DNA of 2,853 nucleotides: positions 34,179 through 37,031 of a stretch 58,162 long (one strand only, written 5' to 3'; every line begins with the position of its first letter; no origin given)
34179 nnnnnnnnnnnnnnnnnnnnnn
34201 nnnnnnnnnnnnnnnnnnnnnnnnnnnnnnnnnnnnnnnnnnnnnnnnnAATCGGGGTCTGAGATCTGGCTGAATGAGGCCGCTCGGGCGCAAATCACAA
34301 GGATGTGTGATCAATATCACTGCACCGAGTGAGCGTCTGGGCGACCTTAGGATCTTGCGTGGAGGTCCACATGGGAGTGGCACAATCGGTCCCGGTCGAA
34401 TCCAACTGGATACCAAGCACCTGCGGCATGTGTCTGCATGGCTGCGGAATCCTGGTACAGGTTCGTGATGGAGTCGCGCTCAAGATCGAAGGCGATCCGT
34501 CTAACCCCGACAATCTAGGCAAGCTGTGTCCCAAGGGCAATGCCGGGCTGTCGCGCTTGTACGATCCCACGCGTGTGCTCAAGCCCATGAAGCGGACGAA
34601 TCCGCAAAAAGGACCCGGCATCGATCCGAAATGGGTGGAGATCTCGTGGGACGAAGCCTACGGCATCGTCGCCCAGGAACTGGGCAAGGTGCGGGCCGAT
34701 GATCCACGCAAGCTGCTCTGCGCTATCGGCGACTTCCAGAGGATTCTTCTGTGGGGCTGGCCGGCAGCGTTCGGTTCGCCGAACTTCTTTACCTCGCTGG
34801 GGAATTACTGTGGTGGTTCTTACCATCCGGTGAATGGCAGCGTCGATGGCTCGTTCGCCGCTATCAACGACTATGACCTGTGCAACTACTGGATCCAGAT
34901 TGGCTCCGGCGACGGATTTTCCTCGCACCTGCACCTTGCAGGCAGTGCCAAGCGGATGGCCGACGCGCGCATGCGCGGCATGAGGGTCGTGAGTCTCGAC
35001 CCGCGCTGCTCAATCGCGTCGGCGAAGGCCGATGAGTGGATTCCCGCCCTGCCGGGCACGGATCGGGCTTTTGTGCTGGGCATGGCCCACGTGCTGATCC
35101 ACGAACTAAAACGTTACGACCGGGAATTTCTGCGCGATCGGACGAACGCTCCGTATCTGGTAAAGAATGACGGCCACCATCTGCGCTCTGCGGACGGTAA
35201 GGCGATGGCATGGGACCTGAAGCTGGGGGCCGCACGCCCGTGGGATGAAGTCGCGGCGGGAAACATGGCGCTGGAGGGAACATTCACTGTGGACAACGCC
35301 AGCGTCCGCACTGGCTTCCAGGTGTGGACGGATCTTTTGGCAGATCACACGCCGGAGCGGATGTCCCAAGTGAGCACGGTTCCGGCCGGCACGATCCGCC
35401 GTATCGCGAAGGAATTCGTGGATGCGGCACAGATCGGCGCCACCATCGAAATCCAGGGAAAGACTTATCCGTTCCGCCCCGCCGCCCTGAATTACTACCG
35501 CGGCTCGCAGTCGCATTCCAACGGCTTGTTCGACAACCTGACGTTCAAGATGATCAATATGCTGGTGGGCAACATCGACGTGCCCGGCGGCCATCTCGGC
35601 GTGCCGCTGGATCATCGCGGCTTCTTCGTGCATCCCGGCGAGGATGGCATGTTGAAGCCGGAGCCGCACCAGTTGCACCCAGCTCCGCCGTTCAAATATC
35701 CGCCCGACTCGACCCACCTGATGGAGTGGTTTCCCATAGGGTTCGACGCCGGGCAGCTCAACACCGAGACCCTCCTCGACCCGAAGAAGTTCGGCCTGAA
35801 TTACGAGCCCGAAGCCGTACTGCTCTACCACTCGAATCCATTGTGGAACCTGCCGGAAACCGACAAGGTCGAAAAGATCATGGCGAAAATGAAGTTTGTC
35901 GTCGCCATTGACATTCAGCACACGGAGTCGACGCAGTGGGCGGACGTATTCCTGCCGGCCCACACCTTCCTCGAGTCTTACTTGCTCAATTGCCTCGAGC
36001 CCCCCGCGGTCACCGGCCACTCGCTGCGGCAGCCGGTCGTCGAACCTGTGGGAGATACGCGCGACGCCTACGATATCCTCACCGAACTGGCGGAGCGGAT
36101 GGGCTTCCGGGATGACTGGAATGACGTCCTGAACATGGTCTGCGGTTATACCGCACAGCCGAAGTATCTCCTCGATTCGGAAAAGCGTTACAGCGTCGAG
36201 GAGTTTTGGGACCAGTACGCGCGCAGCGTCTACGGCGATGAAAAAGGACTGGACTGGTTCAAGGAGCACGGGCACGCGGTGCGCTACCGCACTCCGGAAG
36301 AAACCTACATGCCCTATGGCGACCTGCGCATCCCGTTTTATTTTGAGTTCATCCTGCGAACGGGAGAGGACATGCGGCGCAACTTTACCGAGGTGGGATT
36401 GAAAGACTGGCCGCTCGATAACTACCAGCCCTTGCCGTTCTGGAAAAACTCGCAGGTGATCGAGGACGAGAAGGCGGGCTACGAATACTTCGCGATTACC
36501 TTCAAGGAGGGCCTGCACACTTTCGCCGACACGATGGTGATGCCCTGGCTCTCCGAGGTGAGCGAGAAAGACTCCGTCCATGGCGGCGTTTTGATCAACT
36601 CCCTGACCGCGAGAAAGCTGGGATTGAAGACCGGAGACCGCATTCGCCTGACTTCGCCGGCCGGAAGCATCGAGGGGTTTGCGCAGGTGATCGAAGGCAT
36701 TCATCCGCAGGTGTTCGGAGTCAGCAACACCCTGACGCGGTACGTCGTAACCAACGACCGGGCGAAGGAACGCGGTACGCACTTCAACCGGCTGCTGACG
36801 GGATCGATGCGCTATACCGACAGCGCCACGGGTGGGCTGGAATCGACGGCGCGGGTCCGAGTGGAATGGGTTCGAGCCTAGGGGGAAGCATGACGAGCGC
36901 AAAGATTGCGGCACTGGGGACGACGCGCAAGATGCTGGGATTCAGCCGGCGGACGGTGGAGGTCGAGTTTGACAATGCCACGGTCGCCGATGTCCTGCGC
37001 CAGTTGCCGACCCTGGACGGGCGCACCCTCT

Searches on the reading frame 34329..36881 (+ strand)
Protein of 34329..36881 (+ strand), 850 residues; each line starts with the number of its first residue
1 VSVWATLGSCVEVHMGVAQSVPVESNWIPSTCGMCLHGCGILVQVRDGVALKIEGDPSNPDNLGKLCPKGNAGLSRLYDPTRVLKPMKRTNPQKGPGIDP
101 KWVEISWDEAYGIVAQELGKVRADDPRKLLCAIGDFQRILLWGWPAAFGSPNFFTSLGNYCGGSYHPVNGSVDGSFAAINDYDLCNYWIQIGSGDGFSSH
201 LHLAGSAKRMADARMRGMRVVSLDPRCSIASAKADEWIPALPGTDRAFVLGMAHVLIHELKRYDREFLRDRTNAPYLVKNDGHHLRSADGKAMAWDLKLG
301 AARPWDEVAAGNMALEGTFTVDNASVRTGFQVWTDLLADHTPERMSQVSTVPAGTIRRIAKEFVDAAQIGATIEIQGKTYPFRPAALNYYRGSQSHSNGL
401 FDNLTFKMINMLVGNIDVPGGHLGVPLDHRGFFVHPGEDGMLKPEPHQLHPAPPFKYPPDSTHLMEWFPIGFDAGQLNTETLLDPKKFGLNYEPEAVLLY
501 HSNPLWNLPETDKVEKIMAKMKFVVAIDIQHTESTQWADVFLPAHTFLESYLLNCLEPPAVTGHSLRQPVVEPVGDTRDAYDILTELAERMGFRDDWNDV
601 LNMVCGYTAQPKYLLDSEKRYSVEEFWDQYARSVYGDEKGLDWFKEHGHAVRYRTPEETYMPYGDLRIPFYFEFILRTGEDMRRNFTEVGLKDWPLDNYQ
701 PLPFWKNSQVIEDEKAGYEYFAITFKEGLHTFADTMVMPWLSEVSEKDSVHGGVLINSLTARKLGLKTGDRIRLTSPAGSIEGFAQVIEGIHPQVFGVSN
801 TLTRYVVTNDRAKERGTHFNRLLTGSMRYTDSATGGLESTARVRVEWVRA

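Call 5: search_protein_families(library=pfam, proteins=[window:34329-36881:+], max_evalue=0.1)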
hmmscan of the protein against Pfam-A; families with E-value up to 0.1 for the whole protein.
window:34329-36881:+ (850 aa): 3 families
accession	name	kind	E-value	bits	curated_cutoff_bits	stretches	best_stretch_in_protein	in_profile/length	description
PF00384.28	Molybdopterin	-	1.1e-26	94.1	24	1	82-590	1-353/353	Molybdopterin oxidoreductase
PF04879.21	Molybdop_Fe4S4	-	8.9e-16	58.1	22.7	1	27-79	3-55/55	Molybdopterin oxidoreductase Fe4S4 domain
PF01568.27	Molydop_binding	-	1.1e-07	32.3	26.8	1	745-803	22-81/110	Molydopterin dinucleotide binding domain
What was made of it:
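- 34371..36881 (+): Catalytic A subunit of a Mo-bisPGD (DMSO-reductase-family) enzyme, 836 aa. It has an N-terminal 4Fe-4S motif (C-x2-C-x3-C...C) and no twin-arginine signal, so it is predicted to face the cytoplasm. Pfam Molybdop_Fe4S4, Molybdopterin and Molydop_binding (call 5).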

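Call 6: search_protein_families(library=ncbifam, proteins=[window:34329-36881:+], max_evalue=0.1)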
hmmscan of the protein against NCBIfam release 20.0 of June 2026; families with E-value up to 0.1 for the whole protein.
window:34329-36881:+ (850 aa): 24 families
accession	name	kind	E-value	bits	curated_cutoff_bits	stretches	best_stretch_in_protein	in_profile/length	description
NF012032.0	PRK15488.1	equivalog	3.5e-82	276.6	694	4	22-269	38-278/759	thiosulfate reductase PhsA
NF041714.1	arsenate_red_ArrA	equivalog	1.5e-51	175.5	1600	3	25-258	48-283/848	arsenate respiratory reductase molybdopterin-containing subunit ArrA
NF041783.2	mnquin_red_QrcB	equivalog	8.2e-46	156.5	440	3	28-262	53-283/695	menaquinone reductase molybdopterin-binding-like subunit QrcB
TIGR02166.1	dmsA_ynfE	subfamily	2.3e-43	148.3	777.7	3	204-598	230-564/794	DMSO/selenate family reductase complex A subunit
TIGR03479.1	DMSO_red_II_alp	subfamily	5.5e-43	147.2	984.75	2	31-369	62-427/913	molybdopterin-dependent oxidoreductase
TIGR01591.1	Fdh-alpha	equivalog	8.5e-43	146.4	666.25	3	31-123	2-86/672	formate dehydrogenase subunit alpha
TIGR01553.1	formate-DH-alph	equivalog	9.9e-29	99.7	814.2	2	208-422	241-439/1009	formate dehydrogenase-N subunit alpha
NF011566.1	PRK14990.1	exception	5.9e-25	87.4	1600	2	27-269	58-316/814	dimethylsulfoxide reductase subunit A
NF047855.1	AssmNtatRedNasC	equivalog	4.5e-24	84.7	1100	3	495-593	411-506/708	assimilatory nitrate reductase catalytic subunit NasC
TIGR00509.1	bisC_fam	subfamily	1.3e-23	83.2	1017.55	2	502-799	421-704/772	molybdopterin guanine dinucleotide-containing S/N-oxide reductase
NF041513.1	formate_DH_Act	exception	2.1e-23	82.1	1400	2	28-123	43-132/1067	formate dehydrogenase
NF041885.1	selenate_YnfE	exception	7.9e-23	80.2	1675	3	212-268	245-302/805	selenate/tellurate reductase subunit YnfE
NF041884.1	selenate_YnfF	exception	1.4e-22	79.5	1650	3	210-268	236-295/798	selenate/tellurate reductase subunit YnfF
NF011567.1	PRK14991.1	equivalog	1.9e-22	78.9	1750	3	147-421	244-535/1022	tetrathionate reductase subunit TtrA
NF042978.1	EthbenzDh_ebdA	equivalog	9.2e-21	73.3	2000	1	59-362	116-435/977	ethylbenzene dehydrogenase subunit alpha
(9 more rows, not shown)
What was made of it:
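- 34371..36881 (+): The best NCBIfam hit, PhsA, scores far below its cutoff (277 vs 694 bits, call 6).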

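Call 13: search_solved_structures(query=window:34329-36881:+, max_evalue=0.001)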
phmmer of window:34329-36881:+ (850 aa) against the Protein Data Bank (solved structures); distinct sequences matched with E-value up to 0.001: 55.
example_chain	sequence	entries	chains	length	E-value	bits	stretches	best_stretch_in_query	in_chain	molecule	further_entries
6cz7_A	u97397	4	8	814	2.6e-48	168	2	26-259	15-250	ArrA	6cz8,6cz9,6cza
2vpw_A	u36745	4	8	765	4.8e-40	140.6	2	29-269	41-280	THIOSULFATE REDUCTASE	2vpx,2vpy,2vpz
7bkb_D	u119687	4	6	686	1.5e-26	95.9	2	26-275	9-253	Formate dehydrogenase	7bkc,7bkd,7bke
2e7z_A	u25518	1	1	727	3.3e-25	91.5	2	32-269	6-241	Acetylene hydratase Ahy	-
5e7o_A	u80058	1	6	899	7.3e-24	87.1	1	35-290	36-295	DMSO reductase family type II enzyme, molybdopterin subunit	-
4ydd_A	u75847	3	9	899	7.3e-24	87.1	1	35-290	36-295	DMSO reductase family type II enzyme, molybdopterin subunit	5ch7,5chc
2ivf_A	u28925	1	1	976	3.3e-23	84.9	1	39-363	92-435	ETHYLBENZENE DEHYDROGENASE ALPHA-SUBUNIT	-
2jio_A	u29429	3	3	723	7.2e-23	83.8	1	26-260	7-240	PERIPLASMIC NITRATE REDUCTASE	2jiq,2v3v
2jim_A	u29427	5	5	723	3.5e-22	81.5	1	26-260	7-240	PERIPLASMIC NITRATE REDUCTASE | PROTEIN (PERIPLASMIC NITRATE REDUCTASE)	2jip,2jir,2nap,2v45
1kqf_A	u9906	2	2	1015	1.8e-20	75.8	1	25-427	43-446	FORMATE DEHYDROGENASE, NITRATE-INDUCIBLE, MAJOR SUBUNIT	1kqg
7qv7_S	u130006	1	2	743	2e-20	75.7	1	28-259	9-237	Hydrogen dependent carbon dioxide reductase subunit FdhF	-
9rjy_A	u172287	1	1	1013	3.3e-17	65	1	29-423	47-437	Formate dehydrogenase, alpha subunit, selenocysteine-containing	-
8cm4_A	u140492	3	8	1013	4.1e-17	64.8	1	29-424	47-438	Formate dehydrogenase, alpha subunit, selenocysteine-containing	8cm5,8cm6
9rjz_A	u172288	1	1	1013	4.2e-17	64.7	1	29-424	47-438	Formate dehydrogenase, alpha subunit, selenocysteine-containing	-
6sdr_A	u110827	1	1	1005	4.4e-17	64.6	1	29-424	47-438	Formate dehydrogenase, alpha subunit, selenocysteine-containing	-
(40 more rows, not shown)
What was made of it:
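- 34371..36881 (+): Nearest solved relatives are ArrA 6cz7 (E 3e-48) and PsrA/thiosulfate reductase 2vpw (E 5e-40) (call 13).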

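Call 30: find_related_loci(query=A3, collection=genome_contigs, flank=10000)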
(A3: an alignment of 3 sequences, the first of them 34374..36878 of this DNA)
Query A3 (835 aa) in genome_contigs; peptide patterns used: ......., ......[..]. (x = any residue, [..] = any of these).
226 stretches matched a pattern; 127 encode a relative of the query (tblastn E <= 1e-3); the best 80 are kept; 80 distinct loci.
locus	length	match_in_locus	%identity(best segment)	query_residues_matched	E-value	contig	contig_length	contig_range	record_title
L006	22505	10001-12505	98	1-835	0e+0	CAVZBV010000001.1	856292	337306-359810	MAG: uncultured Acidobacteriaceae bacterium isolate MFD03044.bin.1.45 genome assembly, contig: contig_10567, whole genom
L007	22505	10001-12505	95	1-835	0e+0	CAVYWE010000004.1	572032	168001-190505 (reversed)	MAG: uncultured Acidobacteriaceae bacterium isolate MFD03346.bin.1.121 genome assembly, contig: contig_19639, whole geno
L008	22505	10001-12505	95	1-835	0e+0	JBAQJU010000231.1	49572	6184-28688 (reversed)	MAG: Terriglobales bacterium isolate MFD06665_ilm_asm_bin27 k127_102390, whole genome shotgun sequence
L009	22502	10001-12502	94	1-835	0e+0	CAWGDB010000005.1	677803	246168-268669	MAG: uncultured Acidobacteriaceae bacterium isolate MFD02248.bin.1.12 genome assembly, contig: contig_37217, whole genom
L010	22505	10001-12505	94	1-835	0e+0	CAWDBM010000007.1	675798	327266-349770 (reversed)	MAG: uncultured Acidobacteriaceae bacterium isolate MFD01716.bin.1.185 genome assembly, contig: contig_4255, whole genom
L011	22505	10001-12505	91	1-835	0e+0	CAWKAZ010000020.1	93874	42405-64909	MAG: Terriglobia bacterium isolate MFD04570.bin.1.153 genome assembly, contig: contig_198421, whole genome shotgun seque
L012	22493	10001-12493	85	1-831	0e+0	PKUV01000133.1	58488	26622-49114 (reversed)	MAG: Acidobacteriaceae bacterium isolate palsa_296 73.20120500_P39.11_contig_1867, whole genome shotgun sequence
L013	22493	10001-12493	84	1-831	0e+0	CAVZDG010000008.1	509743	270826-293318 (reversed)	MAG: uncultured Acidobacteriaceae bacterium isolate MFD09222.bin.1.125 genome assembly, contig: contig_44952, whole geno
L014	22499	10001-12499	84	1-833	0e+0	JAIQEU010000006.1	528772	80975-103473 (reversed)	MAG: Terriglobia bacterium isolate SRVP_1 SR-VP_26_10_2019_1_90cm_scaffold_16, whole genome shotgun sequence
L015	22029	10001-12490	83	2-831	0e+0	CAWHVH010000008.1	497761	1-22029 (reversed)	MAG: Terriglobia bacterium isolate MFD06435.bin.1.230 genome assembly, contig: contig_45552, whole genome shotgun sequen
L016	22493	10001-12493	82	1-831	0e+0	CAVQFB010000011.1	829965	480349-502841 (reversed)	MAG: uncultured Acidobacteriota bacterium isolate MFD05705.bin.1.83 genome assembly, contig: contig_60309, whole genome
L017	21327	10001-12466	83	10-831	0e+0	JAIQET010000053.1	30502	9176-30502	MAG: Terriglobia bacterium isolate SRVP_17 SR-VP_26_10_2019_1_100cm_scaffold_1066, whole genome shotgun sequence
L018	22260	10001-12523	90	3-835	0e+0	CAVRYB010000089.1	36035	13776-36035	MAG: uncultured Acidobacteriaceae bacterium isolate MFD04780.bin.2.52 genome assembly, contig: contig_71519, whole genom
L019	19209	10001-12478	83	6-831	0e+0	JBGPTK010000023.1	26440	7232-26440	MAG: Terriglobia bacterium isolate OBJ1_062018_110_70 k141_3068528_length_26440_cov_37.1557, whole genome shotgun sequen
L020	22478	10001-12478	83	6-831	0e+0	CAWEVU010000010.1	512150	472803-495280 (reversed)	MAG: uncultured Acidobacteriota bacterium isolate MFD09222.bin.1.119 genome assembly, contig: contig_57567, whole genome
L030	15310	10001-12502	77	1-834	0e+0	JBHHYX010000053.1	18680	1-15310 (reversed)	MAG: Acidobacteriota bacterium isolate Maj_2_bin.26 NODE_1475_length_18680_cov_8.889503, whole genome shotgun sequence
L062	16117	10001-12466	77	9-830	0e+0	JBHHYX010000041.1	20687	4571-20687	MAG: Acidobacteriota bacterium isolate Maj_2_bin.26 NODE_1235_length_20687_cov_8.888765, whole genome shotgun sequence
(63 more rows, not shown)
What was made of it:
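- Tried and rejected: The A subunit was used instead (call 30).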

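Call 47: find_homologous_proteins(query=window:34374-36878:+, max_evalue=1e-50)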
Query window:34374-36878:+ (835 aa): 1822 proteins with E <= 1e-50 among 8000 candidates; the best 120 are listed.
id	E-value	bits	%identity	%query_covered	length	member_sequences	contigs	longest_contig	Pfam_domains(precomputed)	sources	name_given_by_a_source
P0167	0.0e+0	1893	94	100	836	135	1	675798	PF00384.28,PF01568.28,PF04879.22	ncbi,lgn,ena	-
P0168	0.0e+0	1867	92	100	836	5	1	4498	PF00384.28,PF01568.28,PF04879.22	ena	-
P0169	0.0e+0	1801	89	100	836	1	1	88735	PF00384.28,PF01568.28,PF04879.22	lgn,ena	-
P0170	0.0e+0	1722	84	99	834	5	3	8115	PF00384.28,PF01568.28,PF04879.22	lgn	-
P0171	0.0e+0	1721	84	100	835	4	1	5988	PF00384.28,PF01568.28,PF04879.22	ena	-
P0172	0.0e+0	1717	83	100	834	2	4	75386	PF00384.28,PF01568.28,PF04879.22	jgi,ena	-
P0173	0.0e+0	1714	83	100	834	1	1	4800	PF00384.28,PF01568.28,PF04879.22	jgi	jgi:anaerobic selenocysteine-containing dehydrogenase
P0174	0.0e+0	1712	84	100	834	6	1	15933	PF00384.28,PF01568.28,PF04879.22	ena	-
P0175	0.0e+0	1712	83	100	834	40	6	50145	PF00384.28,PF01568.28,PF04879.22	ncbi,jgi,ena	jgi:anaerobic selenocysteine-containing dehydrogenase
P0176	0.0e+0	1710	83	100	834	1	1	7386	PF00384.28,PF01568.28,PF04879.22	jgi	jgi:anaerobic selenocysteine-containing dehydrogenase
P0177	0.0e+0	1708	84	100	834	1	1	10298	PF00384.28,PF01568.28,PF04879.22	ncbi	-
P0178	0.0e+0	1705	84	100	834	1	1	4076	PF00384.28,PF01568.28,PF04879.22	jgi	jgi:anaerobic selenocysteine-containing dehydrogenase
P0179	0.0e+0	1704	83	100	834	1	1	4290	PF00384.28,PF01568.28,PF04879.22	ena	-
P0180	0.0e+0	1701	84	100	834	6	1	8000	PF00384.28,PF01568.28,PF04879.22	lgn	-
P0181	0.0e+0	1700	83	100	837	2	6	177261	PF00384.28,PF01568.28,PF04879.22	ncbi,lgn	-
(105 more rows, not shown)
